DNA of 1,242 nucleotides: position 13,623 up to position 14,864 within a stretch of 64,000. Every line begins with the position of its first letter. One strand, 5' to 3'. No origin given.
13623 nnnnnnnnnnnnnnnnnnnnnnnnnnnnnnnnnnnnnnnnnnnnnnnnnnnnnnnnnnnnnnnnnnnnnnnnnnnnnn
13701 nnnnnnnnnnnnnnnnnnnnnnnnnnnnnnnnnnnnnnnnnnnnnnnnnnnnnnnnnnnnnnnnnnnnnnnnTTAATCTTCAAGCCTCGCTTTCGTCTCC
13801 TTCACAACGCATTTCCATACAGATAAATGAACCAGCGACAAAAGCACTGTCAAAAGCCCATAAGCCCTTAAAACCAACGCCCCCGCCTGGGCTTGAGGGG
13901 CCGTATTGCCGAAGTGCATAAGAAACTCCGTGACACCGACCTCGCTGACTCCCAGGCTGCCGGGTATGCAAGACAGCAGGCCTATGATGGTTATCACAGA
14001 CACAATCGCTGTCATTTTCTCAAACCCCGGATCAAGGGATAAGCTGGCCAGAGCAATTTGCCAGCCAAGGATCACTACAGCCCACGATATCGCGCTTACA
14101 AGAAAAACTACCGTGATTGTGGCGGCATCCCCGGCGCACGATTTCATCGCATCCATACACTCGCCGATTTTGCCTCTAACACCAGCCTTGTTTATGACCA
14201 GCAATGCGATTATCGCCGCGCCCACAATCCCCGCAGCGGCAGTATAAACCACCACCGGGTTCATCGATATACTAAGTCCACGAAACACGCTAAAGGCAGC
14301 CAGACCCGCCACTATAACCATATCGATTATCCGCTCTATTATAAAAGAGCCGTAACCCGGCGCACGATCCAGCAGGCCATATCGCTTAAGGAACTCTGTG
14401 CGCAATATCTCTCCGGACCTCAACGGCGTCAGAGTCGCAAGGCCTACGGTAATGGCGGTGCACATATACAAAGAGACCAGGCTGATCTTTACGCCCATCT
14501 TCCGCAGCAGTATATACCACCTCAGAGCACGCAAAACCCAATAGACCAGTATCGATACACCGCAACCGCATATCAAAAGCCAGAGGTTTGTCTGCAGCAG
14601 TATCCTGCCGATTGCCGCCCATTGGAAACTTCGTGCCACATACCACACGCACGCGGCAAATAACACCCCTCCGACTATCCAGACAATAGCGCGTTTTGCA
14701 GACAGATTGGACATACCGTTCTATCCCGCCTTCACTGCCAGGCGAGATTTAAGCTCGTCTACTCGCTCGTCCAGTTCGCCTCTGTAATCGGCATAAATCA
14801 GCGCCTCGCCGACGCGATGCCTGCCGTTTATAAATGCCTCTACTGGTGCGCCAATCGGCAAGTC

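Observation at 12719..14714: Possible split MprF-like pair: flippase-type TM protein followed by an overlapping tandem-GNAT protein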

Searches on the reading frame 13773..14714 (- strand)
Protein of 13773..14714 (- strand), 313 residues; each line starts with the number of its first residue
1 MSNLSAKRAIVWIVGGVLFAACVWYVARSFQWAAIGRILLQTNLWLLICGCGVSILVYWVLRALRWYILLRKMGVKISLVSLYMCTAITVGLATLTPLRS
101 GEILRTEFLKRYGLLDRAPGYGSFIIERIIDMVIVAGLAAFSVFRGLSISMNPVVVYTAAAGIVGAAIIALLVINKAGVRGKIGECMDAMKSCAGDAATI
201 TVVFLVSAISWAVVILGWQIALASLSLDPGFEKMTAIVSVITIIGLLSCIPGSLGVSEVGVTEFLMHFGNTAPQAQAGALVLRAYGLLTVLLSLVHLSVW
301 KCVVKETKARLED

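Call 4: search_protein_families(library=pfam, proteins=[window:13773-14714:-], max_evalue=0.01)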
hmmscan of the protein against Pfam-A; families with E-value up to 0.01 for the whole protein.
window:13773-14714:- (313 aa): 1 family
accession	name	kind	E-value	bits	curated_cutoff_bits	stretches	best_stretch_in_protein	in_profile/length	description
PF03706.18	LPG_synthase_TM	-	4.1e-35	122.1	33.4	1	12-292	1-300/302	Lysylphosphatidylglycerol synthase TM region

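Call 5: search_protein_families(library=ncbifam, proteins=[window:13773-14714:-], max_evalue=0.01)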
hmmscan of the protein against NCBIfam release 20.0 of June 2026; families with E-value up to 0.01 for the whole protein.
window:13773-14714:- (313 aa): 2 families
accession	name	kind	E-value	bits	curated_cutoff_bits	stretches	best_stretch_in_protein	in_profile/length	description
TIGR00374.1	TIGR00374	subfamily_domain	3.2e-21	76.1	43.2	2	18-160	7-147/323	flippase-like domain-containing protein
NF033480.1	bifunc_MprF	equivalog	1.7e-07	29.9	600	1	10-287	4-284/841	bifunctional lysylphosphatidylglycerol flippase/synthetase MprF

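Call 50: find_homologous_proteins(query=A5, max_evalue=0.00001)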
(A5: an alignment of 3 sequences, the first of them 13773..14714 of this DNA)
Query A5 (3 sequences) (313 aa, profile of the alignment): 15 proteins with E <= 0.00001 among 8000 candidates.
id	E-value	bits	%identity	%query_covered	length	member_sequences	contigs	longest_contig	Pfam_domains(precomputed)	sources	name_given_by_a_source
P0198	3.7e-178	610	100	100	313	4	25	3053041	PF03706.19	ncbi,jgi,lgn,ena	ncbi:MAG: lysylphosphatidylglycerol synthase transmembrane domain-containing protein [Armatimonadota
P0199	3.8e-177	606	74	100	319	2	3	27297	PF03706.19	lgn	-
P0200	2.1e-169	581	60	96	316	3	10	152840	PF03706.19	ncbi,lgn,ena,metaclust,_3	metaclust:\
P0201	2.1e-69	252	40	96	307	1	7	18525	PF03706.19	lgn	-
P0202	5.0e-66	241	39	86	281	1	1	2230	PF03706.19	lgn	-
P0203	7.7e-51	191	34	99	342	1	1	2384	PF03706.19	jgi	-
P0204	1.3e-49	187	35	93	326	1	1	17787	PF03706.19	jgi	jgi:uncharacterized membrane protein YbhN (UPF0104 family)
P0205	4.6e-47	179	31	96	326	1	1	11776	PF03706.19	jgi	jgi:uncharacterized membrane protein YbhN (UPF0104 family)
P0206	7.9e-46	175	34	91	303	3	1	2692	PF03706.19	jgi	jgi:uncharacterized membrane protein YbhN (UPF0104 family)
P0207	9.3e-37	145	32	89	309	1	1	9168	PF03706.19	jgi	jgi:uncharacterized membrane protein YbhN (UPF0104 family)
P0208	1.8e-9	56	27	75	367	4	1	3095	PF03706.19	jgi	jgi:hypothetical protein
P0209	3.1e-6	45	26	81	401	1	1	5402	PF03706.19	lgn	-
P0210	3.5e-6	45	23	82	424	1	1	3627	PF03706.19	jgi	jgi:uncharacterized protein (TIRG00374 family)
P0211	3.8e-6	45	28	35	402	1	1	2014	PF03706.19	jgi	-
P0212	5.4e-6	44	24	84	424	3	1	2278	PF03706.19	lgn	-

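Call 51: find_encoding_contigs(protein=P0201, flank=9000, max_places=2)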
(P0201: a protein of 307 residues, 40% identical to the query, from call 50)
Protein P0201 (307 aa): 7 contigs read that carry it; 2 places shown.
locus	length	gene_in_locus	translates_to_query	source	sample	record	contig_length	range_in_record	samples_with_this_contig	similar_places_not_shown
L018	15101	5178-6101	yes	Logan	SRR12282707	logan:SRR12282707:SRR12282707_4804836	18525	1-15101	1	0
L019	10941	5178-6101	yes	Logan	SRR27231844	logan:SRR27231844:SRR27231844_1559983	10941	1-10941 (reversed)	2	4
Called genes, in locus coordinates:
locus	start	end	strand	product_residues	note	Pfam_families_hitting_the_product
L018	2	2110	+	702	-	?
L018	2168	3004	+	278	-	PF08889:WbqC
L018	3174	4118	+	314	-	PF00535:Glycos_transf_2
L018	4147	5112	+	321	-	PF01073:3Beta_HSD, PF01370:Epimerase, PF02719:Polysacc_synt_2, PF04321:RmlD_sub_bind, PF07993:NAD_binding_4 (weak), PF13460:NAD_binding_10, PF16363:GDP_Man_Dehyd, PF07993:NAD_binding_4 (weak), +1 more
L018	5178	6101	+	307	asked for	PF03706:LPG_synthase_TM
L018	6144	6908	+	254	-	PF02353:CMAS (weak), PF01209:Ubie_methyltran (weak), PF03848:TehB (weak), PF13489:Methyltransf_23, PF13847:Methyltransf_31, PF08241:Methyltransf_11, PF08242:Methyltransf_12, PF13649:Methyltransf_25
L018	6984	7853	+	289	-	PF13489:Methyltransf_23, PF13847:Methyltransf_31, PF08241:Methyltransf_11, PF08242:Methyltransf_12, PF13649:Methyltransf_25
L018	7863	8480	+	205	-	PF02353:CMAS, PF13489:Methyltransf_23, PF13847:Methyltransf_31, PF08241:Methyltransf_11, PF08242:Methyltransf_12, PF13649:Methyltransf_25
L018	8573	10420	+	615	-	-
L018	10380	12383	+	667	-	PF13522:GATase_6, PF13537:GATase_7, PF00733:Asn_synthase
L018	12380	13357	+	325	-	PF13489:Methyltransf_23, PF01209:Ubie_methyltran (weak), PF08241:Methyltransf_11, PF08242:Methyltransf_12, PF13649:Methyltransf_25, PF13847:Methyltransf_31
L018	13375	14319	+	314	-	PF13489:Methyltransf_23, PF01209:Ubie_methyltran, PF07021:MetW (faint), PF13847:Methyltransf_31, PF08241:Methyltransf_11, PF08242:Methyltransf_12, PF13649:Methyltransf_25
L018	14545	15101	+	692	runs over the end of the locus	PF16889:Hepar_II_III_N, PF07940:Hepar_II_III_C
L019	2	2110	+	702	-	?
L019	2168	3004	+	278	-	PF08889:WbqC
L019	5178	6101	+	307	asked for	PF03706:LPG_synthase_TM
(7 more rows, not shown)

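Call 52: find_encoding_contigs(protein=P0204, flank=9000, max_places=2)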
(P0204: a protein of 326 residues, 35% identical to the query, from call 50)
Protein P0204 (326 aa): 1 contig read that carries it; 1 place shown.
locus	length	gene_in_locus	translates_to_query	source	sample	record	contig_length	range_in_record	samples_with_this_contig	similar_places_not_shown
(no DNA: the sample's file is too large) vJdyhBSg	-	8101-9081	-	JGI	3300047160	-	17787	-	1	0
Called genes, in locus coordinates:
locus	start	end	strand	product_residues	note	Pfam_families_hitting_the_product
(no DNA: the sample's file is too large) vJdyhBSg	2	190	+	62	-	?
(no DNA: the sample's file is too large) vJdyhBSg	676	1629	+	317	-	PF01073:3Beta_HSD, PF01370:Epimerase, PF02719:Polysacc_synt_2, PF04321:RmlD_sub_bind, PF07993:NAD_binding_4 (faint), PF13460:NAD_binding_10, PF16363:GDP_Man_Dehyd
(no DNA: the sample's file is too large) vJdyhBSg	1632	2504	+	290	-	PF00106:adh_short, PF23441:SDR, PF13561:adh_short_C2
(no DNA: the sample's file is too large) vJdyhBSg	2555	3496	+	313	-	PF01408:GFO_IDH_MocA, PF22725:GFO_IDH_MocA_C3, PF02894:GFO_IDH_MocA_C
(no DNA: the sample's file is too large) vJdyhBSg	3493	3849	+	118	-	-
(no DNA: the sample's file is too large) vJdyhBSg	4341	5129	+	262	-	PF13641:Glyco_tranf_2_3 (weak), PF00535:Glycos_transf_2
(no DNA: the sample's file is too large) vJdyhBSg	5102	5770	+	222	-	PF13489:Methyltransf_23 (weak), PF13649:Methyltransf_25 (faint)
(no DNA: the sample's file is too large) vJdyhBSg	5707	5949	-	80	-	-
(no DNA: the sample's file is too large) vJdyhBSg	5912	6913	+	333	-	PF00535:Glycos_transf_2, PF13641:Glyco_tranf_2_3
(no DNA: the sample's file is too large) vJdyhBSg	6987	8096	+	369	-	PF02655:ATP-grasp_3, PF07478:Dala_Dala_lig_C (weak), PF13535:ATP-grasp_4, PF18603:LAL_C2 (weak)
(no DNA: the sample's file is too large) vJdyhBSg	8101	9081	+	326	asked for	PF03706:LPG_synthase_TM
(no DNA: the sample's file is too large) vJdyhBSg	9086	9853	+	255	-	PF02353:CMAS (weak), PF03848:TehB (weak), PF05175:MTS, PF13489:Methyltransf_23, PF13847:Methyltransf_31, PF08241:Methyltransf_11, PF08242:Methyltransf_12, PF13649:Methyltransf_25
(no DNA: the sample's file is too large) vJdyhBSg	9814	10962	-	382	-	PF01041:DegT_DnrJ_EryC1, PF00155:Aminotran_1_2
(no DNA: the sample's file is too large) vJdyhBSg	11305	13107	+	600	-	-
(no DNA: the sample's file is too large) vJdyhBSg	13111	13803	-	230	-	PF23169:HalD (weak), PF13640:2OG-FeII_Oxy_3 (weak)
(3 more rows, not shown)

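Call 53: find_encoding_contigs(protein=P0205, flank=9000, max_places=2)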
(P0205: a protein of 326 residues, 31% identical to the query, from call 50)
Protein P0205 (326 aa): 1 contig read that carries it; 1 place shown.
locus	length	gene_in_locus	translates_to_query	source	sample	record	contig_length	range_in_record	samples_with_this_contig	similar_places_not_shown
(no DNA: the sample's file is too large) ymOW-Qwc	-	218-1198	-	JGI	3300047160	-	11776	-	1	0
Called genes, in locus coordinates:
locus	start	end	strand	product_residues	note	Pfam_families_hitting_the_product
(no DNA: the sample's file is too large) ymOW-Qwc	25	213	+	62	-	PF18603:LAL_C2 (weak)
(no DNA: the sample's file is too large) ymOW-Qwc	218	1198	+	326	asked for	PF03706:LPG_synthase_TM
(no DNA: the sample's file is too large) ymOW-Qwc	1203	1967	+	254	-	PF02353:CMAS (weak), PF05175:MTS (weak), PF08003:Methyltransf_9 (weak), PF13489:Methyltransf_23, PF13847:Methyltransf_31, PF08241:Methyltransf_11, PF08242:Methyltransf_12, PF13649:Methyltransf_25, +1 more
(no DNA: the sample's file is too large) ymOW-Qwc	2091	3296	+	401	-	PF01041:DegT_DnrJ_EryC1, PF00155:Aminotran_1_2 (weak)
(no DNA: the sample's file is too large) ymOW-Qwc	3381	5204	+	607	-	-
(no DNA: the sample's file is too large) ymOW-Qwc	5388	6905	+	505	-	PF01209:Ubie_methyltran, PF13489:Methyltransf_23, PF13649:Methyltransf_25, PF13847:Methyltransf_31 (weak), PF08241:Methyltransf_11, PF08242:Methyltransf_12, PF00535:Glycos_transf_2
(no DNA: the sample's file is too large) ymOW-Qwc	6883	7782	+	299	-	PF13489:Methyltransf_23, PF13847:Methyltransf_31, PF08241:Methyltransf_11, PF08242:Methyltransf_12, PF13649:Methyltransf_25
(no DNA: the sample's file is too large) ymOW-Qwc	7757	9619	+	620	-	-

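Call 55: find_related_loci(query=A5, collection=genome_contigs, flank=10000)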
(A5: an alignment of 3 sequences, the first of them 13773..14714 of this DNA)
Query A5 (313 aa) in genome_contigs; peptide patterns used: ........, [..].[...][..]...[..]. (x = any residue, [..] = any of these).
40 stretches matched a pattern; 2 encode a relative of the query (tblastn E <= 1e-3); 2 distinct loci.
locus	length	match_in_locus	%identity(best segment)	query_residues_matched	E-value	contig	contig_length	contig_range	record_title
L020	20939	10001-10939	98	1-313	0e+0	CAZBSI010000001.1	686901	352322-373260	MAG TPA_asm: uncultured bacterium isolate SRP216815_co1_264 genome assembly, contig: NODE_2_length_686901_cov_72.347386,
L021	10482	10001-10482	79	1-161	9e-66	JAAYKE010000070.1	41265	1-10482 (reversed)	MAG: Armatimonadota bacterium isolate AS10tlH2TH_383 150108_AS10, whole genome shotgun sequence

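Call 57: find_related_loci(query=A6, collection=metagenome_contigs, flank=10000)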
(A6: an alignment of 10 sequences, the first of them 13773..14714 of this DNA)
Query A6 (313 aa) in metagenome_contigs; peptide patterns used: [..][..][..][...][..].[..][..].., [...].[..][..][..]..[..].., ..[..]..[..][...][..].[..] (x = any residue, [..] = any of these).
600 stretches matched a pattern (row limit reached: there are more); 60 encode a relative of the query (tblastn E <= 1e-3); 60 distinct loci.
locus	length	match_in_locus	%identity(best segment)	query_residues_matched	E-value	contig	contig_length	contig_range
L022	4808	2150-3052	60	1-301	2e-107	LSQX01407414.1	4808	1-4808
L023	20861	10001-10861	40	17-303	6e-75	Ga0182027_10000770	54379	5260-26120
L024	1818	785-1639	40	17-301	1e-76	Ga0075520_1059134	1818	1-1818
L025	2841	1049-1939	40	3-300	4e-69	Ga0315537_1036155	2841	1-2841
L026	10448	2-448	74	156-304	7e-66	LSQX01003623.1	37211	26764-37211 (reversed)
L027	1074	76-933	38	7-287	7e-65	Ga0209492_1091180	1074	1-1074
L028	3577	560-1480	32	3-308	6e-59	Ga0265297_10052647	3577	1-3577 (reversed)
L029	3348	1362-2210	34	7-308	7e-45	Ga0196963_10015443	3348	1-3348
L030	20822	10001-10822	32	22-297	9e-45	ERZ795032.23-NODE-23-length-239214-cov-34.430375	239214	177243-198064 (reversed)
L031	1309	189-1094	34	2-301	2e-45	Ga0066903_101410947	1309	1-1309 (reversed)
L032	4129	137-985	36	17-301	3e-43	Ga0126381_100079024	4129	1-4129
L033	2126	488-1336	36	17-301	2e-43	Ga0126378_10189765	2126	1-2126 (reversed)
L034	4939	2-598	39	105-303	3e-43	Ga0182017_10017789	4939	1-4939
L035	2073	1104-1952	36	17-301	2e-43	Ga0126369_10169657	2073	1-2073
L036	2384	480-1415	34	2-312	6e-43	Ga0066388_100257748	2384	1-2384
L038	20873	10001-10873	33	17-308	9e-42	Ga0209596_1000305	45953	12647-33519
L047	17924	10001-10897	33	1-299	3e-36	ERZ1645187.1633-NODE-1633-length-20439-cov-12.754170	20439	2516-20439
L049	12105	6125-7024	32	1-300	2e-35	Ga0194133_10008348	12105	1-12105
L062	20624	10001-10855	39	17-301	1e-69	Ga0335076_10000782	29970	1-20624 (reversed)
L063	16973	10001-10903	43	1-302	3e-62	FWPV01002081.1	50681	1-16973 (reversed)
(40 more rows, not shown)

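Call 61: search_protein_families(library=pfam, proteins=[L063:10894-12135:+, L063:14060-15610:+, L063:15632-16888:+, L038:13954-15894:+, L030:12846-14441:+, L062:14831-17077:+, L047:3686-5728:+, L018:8573-10420:+, L049:7314-8021:+, L023:15588-17126:+], max_evalue=0.01)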
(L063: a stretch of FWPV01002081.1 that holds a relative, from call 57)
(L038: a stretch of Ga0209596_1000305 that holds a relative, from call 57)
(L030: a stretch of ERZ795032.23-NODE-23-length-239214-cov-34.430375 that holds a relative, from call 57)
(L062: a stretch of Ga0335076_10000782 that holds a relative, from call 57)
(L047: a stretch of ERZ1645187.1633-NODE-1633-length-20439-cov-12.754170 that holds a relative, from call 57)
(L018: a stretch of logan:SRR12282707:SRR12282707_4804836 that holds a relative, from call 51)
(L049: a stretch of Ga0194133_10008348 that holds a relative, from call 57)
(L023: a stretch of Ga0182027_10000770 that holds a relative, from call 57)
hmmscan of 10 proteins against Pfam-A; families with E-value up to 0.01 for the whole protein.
L063:10894-12135:+ (413 aa): 1 family
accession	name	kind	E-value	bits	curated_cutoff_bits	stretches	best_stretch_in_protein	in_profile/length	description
PF01041.23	DegT_DnrJ_EryC1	-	3.1e-41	142.3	19.8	1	34-402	15-359/360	DegT/DnrJ/EryC1/StrS aminotransferase family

L063:14060-15610:+ (516 aa): 1 family
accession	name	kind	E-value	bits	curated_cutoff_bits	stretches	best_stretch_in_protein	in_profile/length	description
PF13231.12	PMT_2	-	2.1e-09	38.2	26.1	1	82-222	7-147/160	Dolichyl-phosphate-mannose-protein mannosyltransferase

L063:15632-16888:+ (418 aa): 1 family
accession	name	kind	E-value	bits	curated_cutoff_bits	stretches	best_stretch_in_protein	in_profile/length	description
PF04188.19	Mannosyl_trans2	-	6e-09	36.2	22.4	1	92-212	54-184/443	Mannosyltransferase (PIG-V)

L038:13954-15894:+ (646 aa): 0 families

L030:12846-14441:+ (531 aa): 0 families

L062:14831-17077:+ (748 aa): 0 families

L047:3686-5728:+ (680 aa): 1 family
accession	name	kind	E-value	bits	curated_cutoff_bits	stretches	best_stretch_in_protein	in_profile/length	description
PF11833.13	CPP1-like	-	0.003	17.7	28.4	1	181-253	100-170/196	Protein CHAPERONE-LIKE PROTEIN OF POR1-like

L018:8573-10420:+ (615 aa): 0 families

L049:7314-8021:+ (235 aa): 1 family
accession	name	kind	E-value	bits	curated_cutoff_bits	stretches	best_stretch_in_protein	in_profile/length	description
PF01041.23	DegT_DnrJ_EryC1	-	3.5e-24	86.2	19.8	1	4-232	92-280/360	DegT/DnrJ/EryC1/StrS aminotransferase family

L023:15588-17126:+ (512 aa): 1 family
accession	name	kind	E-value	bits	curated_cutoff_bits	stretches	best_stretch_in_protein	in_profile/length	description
PF13231.12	PMT_2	-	1.7e-09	38.6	26.1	1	98-243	8-156/160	Dolichyl-phosphate-mannose-protein mannosyltransferase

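Call 69: search_solved_structures(query=window:13773-14714:-, max_evalue=1, show_alignments=1)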
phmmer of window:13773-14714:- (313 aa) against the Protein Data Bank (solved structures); distinct sequences matched with E-value up to 1: 0.

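Call 70: search_solved_structures(query=A6, max_evalue=10, show_alignments=2)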
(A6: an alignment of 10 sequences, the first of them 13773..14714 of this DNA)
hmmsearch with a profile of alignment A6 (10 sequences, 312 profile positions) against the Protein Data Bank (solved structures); distinct sequences matched with E-value up to 10: 0.

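Call 77: predict_structure(alignment_id=A6)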
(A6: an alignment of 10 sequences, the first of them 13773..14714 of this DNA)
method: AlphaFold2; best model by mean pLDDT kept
length: 313 residues; sequences in the alignment: 10
mean_pLDDT: 83.1   pTM: 0.80
mean pLDDT of the five models: 83.1, 80.9, 80.5, 80.4, 80.0
residues with pLDDT >= 90: 106; 70-90: 169; 50-70: 29; < 50: 9
segments of 3 or more residues with pLDDT < 50: 1-3, 251-253
pLDDT, mean of each block of 10 residues (from residue 1): 63 76 83 92 92 95 94 90 90 66 81 84 88 87 70 74 82 78 82 87 95 93 91 87 67 65 89 93 90 91 71 49
secondary structure, 60 per line:
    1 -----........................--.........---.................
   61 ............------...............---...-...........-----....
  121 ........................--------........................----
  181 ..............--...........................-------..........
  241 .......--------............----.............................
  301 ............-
elements in order: H6-29 H32-40 H44-72 H79-93 H101-111 H117-144 H153-176 H181-194 H197-223 H231-247 H256-267 H272-312

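Call 79: fold_search(model_id=the predicted structure, library=pdb)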
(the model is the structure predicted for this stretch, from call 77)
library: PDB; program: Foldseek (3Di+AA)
matches with E <= 10: 296; with E <= 0.001: 1
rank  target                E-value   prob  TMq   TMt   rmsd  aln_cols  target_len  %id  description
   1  7duw_A                8.2e-04  1.00  0.70  0.29   4.4       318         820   16  Cryo-EM structure of the multiple peptide resistance factor (MprF) loaded with two lysyl-phosphatidylglycerol molecule (released 2021-04-21)
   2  9j8q_A                1.5e-03  1.00  0.64  0.28   4.6       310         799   18  MprF from Pseudomonas aeruginosa in GDN micelle, C2 symmetry (released 2025-09-03)
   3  9j8s_A                2.0e-03  1.00  0.65  0.28   4.7       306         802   18  MprF from Pseudomonas aeruginosa in nanodisc, C2 symmetry (released 2025-09-03)
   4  7f47                  2.9e-03  1.00  0.66  0.28   4.5       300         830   18  Cryo-EM structure of Rhizobium etli MprF (released 2022-06-22)
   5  9goe_A                1.1e-02  1.00  0.63  0.27   4.6       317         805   18  Cryo-EM structure of the multiple peptide resistance factor (MprF) from Pseudomonas aeruginosa bound to a synthetic na (released 2025-03-12)
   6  8fcz_A                4.3e-01  0.16  0.19  0.19  19.4       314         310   12  Crystal structure of ground-state rhodopsin in complex with a nanobody (released 2023-08-30)
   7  7p54_A                4.9e-01  0.08  0.14  0.12  34.5       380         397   11  Cryo-EM structure of human TTYH2 in GDN (released 2021-08-11)
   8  8czj_B                6.1e-01  0.08  0.14  0.14  19.7       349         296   13  A bacteria Zrt/Irt-like protein in the apo state (released 2023-02-22)
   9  9ejc_E                6.9e-01  0.12  0.17  0.17  17.1       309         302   13  Cryo-EM Structure of CXCL1-KSHV ORF74-Gi-scFv16 Complex (released 2025-09-03)
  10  8iep_C                7.3e-01  0.11  0.16  0.18  21.7       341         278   13  Cryo-EM structure of GPR156C/D of G-protein free GPR156 (local refine) (released 2024-02-14)
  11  6xwn_A                7.6e-01  0.12  0.20  0.17  19.2       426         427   12  Structure of glutamate transporter homologue GltTk in the presence of TBOA inhibitor (released 2020-03-04)
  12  8zx4_R                9.0e-01  0.12  0.17  0.18  18.9       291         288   14  LPI-bound GPR55 in complex with G13 (released 2024-11-13)
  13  8dwg_R                9.0e-01  0.11  0.17  0.20  17.4       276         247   11  CryoEM structure of Gq-coupled MRGPRX1 with peptide ligand BAM8-22 and positive allosteric modulator ML382 (released 2022-11-02)
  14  9iqr_B                9.0e-01  0.10  0.17  0.19  17.5       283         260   11  Cryo-EM structure of MT3-alpha2AAR (released 2025-07-23)
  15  9fw3_B                9.0e-01  0.08  0.16  0.10  25.6       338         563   13  Cryo-EM structure of IrtAB 2xEQ mutant in outward-occluded state in nanodisc in complex with mycobactin (released 2024-12-18)
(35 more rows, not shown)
